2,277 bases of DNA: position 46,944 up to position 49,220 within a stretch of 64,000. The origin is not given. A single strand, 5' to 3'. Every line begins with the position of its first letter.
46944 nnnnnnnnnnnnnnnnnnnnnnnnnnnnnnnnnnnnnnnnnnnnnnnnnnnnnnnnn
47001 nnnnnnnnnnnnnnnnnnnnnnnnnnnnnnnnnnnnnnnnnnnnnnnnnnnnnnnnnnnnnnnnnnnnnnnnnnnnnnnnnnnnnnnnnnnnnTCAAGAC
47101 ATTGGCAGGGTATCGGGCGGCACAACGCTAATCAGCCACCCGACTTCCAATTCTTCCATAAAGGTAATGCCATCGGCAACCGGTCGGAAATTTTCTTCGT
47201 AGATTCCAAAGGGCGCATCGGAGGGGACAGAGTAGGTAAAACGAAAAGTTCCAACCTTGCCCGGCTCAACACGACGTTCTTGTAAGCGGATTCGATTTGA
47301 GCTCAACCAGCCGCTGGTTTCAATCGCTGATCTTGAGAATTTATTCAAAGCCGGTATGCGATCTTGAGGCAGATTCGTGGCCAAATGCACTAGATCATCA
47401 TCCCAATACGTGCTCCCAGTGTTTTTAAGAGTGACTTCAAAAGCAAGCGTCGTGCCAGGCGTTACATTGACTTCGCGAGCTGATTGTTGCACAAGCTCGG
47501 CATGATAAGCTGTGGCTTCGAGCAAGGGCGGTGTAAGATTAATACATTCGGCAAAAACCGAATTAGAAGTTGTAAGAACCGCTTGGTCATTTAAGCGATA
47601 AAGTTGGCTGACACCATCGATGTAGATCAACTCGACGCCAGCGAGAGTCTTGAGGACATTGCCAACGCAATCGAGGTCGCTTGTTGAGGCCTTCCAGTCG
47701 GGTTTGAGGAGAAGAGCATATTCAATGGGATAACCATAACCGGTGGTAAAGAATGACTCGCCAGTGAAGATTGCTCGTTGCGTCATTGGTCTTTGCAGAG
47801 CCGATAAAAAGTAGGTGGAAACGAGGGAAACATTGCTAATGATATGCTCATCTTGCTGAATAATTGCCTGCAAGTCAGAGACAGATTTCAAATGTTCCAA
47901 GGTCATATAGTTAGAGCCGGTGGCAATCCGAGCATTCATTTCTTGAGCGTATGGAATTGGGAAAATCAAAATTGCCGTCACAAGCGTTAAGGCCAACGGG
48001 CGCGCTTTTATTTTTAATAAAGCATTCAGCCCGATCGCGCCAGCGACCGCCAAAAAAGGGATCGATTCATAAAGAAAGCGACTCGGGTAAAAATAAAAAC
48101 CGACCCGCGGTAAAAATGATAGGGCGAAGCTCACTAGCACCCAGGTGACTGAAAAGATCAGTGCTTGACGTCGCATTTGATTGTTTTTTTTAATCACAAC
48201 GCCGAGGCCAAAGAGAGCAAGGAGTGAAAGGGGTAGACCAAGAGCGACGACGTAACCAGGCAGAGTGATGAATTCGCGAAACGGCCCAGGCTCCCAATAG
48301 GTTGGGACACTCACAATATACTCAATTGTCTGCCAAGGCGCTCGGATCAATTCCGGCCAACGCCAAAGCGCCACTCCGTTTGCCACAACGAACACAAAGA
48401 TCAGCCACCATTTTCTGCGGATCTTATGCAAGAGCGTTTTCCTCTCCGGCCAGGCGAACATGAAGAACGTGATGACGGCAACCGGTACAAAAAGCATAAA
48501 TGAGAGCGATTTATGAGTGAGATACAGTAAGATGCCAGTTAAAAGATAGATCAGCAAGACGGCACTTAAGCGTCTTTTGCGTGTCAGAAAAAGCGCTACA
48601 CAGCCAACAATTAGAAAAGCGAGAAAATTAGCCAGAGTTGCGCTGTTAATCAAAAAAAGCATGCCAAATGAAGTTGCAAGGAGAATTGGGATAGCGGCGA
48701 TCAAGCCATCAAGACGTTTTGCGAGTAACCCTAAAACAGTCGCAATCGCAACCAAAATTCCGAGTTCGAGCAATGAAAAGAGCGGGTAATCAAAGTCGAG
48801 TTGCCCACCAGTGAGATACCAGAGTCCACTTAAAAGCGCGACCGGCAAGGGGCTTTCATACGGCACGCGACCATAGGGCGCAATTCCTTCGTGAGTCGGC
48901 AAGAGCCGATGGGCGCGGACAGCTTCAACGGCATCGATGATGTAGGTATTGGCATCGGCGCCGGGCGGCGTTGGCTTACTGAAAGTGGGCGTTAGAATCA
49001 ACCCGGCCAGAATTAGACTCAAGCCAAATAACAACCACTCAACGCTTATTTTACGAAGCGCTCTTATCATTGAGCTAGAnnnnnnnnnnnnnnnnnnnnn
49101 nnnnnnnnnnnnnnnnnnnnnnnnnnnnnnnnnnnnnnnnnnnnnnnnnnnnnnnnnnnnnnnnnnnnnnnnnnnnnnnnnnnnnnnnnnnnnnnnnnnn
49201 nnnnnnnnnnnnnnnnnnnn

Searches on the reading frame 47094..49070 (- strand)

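Call 13: search_protein_families(library=pfam, proteins=[window:47094-49070:-], max_evalue=0.0001)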
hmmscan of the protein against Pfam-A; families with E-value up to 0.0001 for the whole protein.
window:47094-49070:- (658 aa): 0 families

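Call 50: search_protein_families(library=pfam, proteins=[window:47094-49070:-], max_evalue=5)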
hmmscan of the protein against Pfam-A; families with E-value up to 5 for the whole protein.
window:47094-49070:- (658 aa): 1 family
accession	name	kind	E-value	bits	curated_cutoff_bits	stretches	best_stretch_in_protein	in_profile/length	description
PF14171.11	SpoIISA_toxin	-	0.96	9.5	27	1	189-230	6-48/243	Toxin SpoIISA, type II toxin-antitoxin system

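Call 79: search_protein_families(library=ncbifam, proteins=[window:47094-49070:-], max_evalue=0.01)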
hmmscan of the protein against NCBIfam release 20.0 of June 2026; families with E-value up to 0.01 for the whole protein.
window:47094-49070:- (658 aa): 0 families
